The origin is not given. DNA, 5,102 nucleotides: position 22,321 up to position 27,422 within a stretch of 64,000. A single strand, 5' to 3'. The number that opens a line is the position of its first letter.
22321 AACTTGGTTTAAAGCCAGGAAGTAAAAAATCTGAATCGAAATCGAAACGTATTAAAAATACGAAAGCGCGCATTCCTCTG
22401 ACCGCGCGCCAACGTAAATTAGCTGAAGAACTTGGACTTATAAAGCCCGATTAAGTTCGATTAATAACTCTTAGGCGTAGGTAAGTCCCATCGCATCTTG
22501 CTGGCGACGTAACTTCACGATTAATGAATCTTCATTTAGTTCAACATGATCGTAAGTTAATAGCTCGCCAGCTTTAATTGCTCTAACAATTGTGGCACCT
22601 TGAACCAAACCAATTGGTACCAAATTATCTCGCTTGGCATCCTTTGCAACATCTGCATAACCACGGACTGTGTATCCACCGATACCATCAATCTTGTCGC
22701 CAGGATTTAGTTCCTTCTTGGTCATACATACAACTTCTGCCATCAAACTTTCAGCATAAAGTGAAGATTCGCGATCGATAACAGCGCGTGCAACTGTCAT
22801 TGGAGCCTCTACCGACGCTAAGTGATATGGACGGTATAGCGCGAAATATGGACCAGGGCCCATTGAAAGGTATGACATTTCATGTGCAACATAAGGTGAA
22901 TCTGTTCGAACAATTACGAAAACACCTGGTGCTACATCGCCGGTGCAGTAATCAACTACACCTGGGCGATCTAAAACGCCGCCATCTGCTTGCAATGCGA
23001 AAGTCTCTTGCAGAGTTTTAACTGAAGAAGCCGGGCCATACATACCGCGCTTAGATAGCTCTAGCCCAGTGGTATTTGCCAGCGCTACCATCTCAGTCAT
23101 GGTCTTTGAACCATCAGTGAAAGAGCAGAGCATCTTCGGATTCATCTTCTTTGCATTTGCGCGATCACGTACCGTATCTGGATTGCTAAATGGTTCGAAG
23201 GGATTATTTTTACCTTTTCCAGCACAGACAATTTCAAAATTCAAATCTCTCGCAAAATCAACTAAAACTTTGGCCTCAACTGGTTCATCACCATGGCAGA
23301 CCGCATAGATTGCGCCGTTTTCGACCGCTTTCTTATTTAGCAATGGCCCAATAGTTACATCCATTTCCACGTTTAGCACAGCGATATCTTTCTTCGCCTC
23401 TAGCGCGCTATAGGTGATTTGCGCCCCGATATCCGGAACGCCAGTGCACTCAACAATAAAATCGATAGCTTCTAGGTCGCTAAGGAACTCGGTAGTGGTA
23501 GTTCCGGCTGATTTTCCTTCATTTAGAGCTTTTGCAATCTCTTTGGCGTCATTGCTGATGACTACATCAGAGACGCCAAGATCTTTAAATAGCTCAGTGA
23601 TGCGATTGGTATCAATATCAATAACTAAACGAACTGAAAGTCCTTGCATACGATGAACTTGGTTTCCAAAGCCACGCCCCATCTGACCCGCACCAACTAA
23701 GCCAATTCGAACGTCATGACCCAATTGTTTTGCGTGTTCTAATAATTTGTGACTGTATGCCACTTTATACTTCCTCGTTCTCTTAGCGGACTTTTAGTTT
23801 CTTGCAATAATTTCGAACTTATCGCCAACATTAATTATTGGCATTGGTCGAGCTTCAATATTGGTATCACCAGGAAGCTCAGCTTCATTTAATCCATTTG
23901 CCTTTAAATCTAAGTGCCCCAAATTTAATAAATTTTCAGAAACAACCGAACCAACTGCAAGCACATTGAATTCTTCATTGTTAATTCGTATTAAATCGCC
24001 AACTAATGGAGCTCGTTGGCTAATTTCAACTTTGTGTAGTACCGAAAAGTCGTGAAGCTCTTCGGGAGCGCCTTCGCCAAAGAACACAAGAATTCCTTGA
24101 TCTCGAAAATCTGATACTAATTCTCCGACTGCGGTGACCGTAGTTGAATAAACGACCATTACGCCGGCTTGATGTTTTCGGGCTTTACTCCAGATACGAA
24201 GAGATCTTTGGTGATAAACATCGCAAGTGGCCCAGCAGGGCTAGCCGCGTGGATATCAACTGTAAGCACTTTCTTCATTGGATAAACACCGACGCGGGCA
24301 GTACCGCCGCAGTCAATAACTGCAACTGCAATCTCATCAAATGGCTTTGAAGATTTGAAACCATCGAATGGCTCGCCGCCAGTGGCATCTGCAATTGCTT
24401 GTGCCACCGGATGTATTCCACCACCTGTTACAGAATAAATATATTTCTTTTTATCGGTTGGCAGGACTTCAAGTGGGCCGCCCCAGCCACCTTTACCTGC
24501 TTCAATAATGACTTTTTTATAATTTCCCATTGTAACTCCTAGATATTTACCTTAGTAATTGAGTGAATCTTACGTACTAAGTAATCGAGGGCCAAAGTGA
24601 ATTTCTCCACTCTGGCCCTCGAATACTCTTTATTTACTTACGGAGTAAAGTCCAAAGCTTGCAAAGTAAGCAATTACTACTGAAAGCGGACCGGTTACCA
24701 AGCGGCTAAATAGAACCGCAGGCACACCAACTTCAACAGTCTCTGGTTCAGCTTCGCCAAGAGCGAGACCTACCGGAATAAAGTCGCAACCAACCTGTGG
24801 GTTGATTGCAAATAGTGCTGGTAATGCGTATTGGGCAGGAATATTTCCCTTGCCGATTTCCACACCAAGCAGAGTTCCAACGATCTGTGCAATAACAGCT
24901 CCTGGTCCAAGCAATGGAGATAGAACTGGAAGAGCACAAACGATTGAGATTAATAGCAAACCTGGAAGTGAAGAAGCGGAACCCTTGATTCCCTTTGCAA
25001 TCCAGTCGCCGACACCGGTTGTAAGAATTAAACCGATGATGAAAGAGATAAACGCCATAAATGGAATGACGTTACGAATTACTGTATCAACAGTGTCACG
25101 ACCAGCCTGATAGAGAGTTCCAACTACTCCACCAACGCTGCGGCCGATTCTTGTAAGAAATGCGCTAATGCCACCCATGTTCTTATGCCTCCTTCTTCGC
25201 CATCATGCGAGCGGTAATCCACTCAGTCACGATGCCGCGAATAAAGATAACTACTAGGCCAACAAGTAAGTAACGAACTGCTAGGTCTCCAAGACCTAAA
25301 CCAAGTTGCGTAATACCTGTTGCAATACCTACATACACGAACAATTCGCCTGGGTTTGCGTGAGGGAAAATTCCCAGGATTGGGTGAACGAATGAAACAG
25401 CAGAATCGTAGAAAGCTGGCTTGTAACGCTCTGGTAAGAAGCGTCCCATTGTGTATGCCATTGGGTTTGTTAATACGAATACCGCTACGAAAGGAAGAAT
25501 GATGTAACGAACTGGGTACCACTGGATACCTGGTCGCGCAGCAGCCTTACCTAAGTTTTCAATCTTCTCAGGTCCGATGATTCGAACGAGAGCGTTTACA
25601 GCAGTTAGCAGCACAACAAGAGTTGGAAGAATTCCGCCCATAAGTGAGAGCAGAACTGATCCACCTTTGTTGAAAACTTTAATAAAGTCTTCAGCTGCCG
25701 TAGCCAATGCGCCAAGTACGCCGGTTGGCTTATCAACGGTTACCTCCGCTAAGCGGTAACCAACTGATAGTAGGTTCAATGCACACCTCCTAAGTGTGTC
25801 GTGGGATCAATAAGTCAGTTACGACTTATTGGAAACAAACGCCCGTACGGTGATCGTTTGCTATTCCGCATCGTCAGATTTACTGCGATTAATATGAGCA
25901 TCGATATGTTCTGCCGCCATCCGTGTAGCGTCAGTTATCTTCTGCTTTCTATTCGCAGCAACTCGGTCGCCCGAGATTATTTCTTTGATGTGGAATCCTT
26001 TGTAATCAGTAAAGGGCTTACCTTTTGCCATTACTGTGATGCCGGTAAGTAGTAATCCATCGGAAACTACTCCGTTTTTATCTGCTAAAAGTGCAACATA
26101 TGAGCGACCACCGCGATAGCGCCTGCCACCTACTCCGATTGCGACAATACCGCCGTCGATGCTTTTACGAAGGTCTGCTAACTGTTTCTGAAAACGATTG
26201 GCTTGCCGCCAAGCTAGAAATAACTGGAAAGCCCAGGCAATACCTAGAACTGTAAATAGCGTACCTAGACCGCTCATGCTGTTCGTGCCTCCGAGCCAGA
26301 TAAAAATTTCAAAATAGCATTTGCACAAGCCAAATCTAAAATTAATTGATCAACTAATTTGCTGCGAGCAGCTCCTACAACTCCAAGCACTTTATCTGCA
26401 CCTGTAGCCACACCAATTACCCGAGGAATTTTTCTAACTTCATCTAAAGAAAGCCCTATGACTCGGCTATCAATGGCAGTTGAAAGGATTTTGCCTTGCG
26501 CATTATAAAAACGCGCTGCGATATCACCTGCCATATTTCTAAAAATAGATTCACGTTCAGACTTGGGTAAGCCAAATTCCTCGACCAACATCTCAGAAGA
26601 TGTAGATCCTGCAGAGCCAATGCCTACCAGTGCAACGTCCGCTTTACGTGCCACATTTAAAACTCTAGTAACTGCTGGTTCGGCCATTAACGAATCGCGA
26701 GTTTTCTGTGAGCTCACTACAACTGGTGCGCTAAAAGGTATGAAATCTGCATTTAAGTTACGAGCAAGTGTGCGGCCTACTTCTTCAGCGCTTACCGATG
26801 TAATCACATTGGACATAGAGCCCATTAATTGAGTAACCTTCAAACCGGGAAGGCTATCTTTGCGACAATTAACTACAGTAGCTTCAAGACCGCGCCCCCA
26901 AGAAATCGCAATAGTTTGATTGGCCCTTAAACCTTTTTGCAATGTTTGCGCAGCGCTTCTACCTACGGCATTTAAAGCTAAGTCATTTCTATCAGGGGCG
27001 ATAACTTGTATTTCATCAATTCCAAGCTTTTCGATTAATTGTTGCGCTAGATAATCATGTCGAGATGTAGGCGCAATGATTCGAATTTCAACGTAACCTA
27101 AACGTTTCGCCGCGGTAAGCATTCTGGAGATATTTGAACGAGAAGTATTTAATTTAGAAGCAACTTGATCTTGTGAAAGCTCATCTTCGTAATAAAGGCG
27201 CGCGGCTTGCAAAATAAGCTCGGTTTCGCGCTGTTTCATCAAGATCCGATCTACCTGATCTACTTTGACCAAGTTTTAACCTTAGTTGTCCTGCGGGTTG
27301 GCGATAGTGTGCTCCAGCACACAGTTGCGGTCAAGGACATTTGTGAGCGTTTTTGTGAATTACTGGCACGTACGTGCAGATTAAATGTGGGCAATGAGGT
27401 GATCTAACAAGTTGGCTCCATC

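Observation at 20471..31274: MEP-pathway operon split by a 9.3-kb Gut-PTS / DRL-family / Aco-E1 / IspD / HPr block: candidate methylerythritol or deoxyxylulose-phosphate module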

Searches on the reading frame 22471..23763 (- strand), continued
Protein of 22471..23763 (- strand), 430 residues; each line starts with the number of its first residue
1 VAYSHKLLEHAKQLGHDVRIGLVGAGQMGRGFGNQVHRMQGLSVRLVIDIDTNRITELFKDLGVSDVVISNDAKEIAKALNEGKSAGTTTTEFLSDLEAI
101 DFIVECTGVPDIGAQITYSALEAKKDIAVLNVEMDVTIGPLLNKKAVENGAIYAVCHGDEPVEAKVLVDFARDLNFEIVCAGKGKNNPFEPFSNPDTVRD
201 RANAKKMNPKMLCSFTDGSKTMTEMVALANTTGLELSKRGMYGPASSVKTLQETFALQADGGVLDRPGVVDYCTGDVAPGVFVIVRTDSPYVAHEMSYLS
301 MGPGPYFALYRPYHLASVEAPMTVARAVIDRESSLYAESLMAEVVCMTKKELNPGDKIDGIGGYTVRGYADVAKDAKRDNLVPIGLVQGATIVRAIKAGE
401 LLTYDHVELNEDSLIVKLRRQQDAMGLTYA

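Call 78: find_encoding_contigs(protein=P0515, flank=8000, max_places=1)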
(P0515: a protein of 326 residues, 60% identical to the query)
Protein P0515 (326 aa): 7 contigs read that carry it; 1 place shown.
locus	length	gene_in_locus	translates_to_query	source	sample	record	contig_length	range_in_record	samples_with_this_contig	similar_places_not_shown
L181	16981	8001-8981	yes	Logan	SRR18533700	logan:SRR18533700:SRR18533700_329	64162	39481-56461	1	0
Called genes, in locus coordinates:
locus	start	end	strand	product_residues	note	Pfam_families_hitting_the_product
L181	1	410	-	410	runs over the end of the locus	PF04235:DUF418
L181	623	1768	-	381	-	PF17853:GGDEF_2, PF13556:HTH_30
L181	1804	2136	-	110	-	PF12697:Abhydrolase_6 (weak)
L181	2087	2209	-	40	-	-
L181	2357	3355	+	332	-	PF00108:Thiolase_N, PF08545:ACP_syn_III, PF08541:ACP_syn_III_C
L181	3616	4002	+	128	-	PF06923:GutM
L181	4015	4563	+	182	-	PF03608:EII-GUT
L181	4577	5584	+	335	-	PF03612:EIIBC-GUT_N, PF07663:EIIBC-GUT_C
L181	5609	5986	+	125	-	PF03829:PTSIIA_gutA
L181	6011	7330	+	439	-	PF03447:NAD_binding_3 (weak), PF21135:DRL_cat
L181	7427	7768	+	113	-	-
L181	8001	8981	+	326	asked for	PF00676:E1_dh, PF00456:Transketolase_N (weak), PF02775:TPP_enzyme_C (faint)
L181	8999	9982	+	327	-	PF02779:Transket_pyr, PF02780:Transketolase_C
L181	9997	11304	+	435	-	PF00364:Biotin_lipoyl, PF02817:E3_binding, PF00198:2-oxoacid_dh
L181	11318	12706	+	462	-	PF00890:FAD_binding_2 (weak), PF01134:GIDA, PF07992:Pyr_redox_2, PF12831:FAD_oxidored, PF13738:Pyr_redox_3, PF13434:Lys_Orn_oxgnase (weak), PF00070:Pyr_redox, PF02852:Pyr_redox_dim, +4 more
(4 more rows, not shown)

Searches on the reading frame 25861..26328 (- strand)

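Call 4: search_protein_families(library=pfam, proteins=[window:25861-26328:-], max_evalue=0.01)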
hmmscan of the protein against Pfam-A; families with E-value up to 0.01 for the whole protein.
window:25861-26328:- (155 aa): 1 family
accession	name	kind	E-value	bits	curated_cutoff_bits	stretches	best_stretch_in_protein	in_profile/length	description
PF06923.16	GutM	-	6.5e-19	68.5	25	1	24-125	2-96/107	Glucitol operon activator protein (GutM)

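Call 7: search_protein_families(library=ncbifam, proteins=[window:25861-26328:-], max_evalue=0.001)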
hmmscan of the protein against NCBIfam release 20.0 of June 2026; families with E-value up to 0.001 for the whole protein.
window:25861-26328:- (155 aa): 1 family
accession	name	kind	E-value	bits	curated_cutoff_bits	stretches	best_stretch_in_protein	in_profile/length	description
NF007592.0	PRK10234.1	equivalog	2.1e-13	50.4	148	1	22-119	5-98/121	transcriptional regulator GutM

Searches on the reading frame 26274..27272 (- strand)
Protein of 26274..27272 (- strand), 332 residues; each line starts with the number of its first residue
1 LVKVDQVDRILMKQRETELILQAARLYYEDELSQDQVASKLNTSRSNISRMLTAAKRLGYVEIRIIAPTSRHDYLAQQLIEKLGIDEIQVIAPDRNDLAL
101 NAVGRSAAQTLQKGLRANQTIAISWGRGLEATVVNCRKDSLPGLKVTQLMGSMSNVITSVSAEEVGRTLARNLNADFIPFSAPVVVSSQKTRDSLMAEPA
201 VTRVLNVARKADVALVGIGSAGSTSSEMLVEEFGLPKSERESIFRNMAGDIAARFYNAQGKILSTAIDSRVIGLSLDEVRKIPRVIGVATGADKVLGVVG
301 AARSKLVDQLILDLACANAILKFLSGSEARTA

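Call 5: search_protein_families(library=pfam, proteins=[window:26274-27272:-], max_evalue=0.01)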
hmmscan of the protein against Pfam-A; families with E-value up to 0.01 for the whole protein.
window:26274-27272:- (332 aa): 9 families
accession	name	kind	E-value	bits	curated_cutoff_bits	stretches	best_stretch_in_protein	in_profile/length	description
PF04198.19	Sugar-bind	-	8.6e-59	199.3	27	1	74-322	8-257/257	Putative sugar-binding domain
PF12802.13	MarR_2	-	0.00016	22.2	27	1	26-64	14-53/61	MarR family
PF13545.12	HTH_Crp_2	-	0.00042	20.7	27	1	29-62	20-53/70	Crp-like helix-turn-helix domain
PF04545.22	Sigma70_r4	-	0.00056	19.8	24.1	1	25-55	14-44/50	Sigma-70, region 4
PF24696.1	UGSC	-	0.00065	20.3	25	1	132-228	15-100/172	UGSC family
PF08281.18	Sigma70_r4_2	-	0.0013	18.7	25.7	1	26-57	21-52/54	Sigma-70, region 4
PF13560.12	HTH_31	-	0.0023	18.6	27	1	31-64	14-48/64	Helix-turn-helix domain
PF09339.16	HTH_IclR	-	0.0028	17.8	22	0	31-62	18-49/52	IclR helix-turn-helix domain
PF01047.28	MarR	-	0.0049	17.2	24.6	0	25-54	11-40/59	MarR family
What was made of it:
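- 26274..27272 (-): SorC/DeoR(Bacillus)-type sugar-phosphate-binding regulator. PF04198, 199 bits (call 5).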

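Call 7: search_protein_families(library=ncbifam, proteins=[window:26274-27272:-], max_evalue=0.001)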
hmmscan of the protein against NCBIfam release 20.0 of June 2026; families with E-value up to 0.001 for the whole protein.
window:26274-27272:- (332 aa): 3 families
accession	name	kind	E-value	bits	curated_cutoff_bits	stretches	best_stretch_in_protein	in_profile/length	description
NF053881.1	TransRegDeoRBac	equivalog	9.9e-64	215.5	420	1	12-322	1-311/311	DNA-binding transcriptional repressor DeoR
NF011947.0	PRK15418.1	equivalog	4e-34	118.2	486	1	15-323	14-317/319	transcriptional regulator LsrR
TIGR02937.1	sigma70-ECF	superfamily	3e-05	23.7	42.9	1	23-56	125-158/165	sigma-70 family RNA polymerase sigma factor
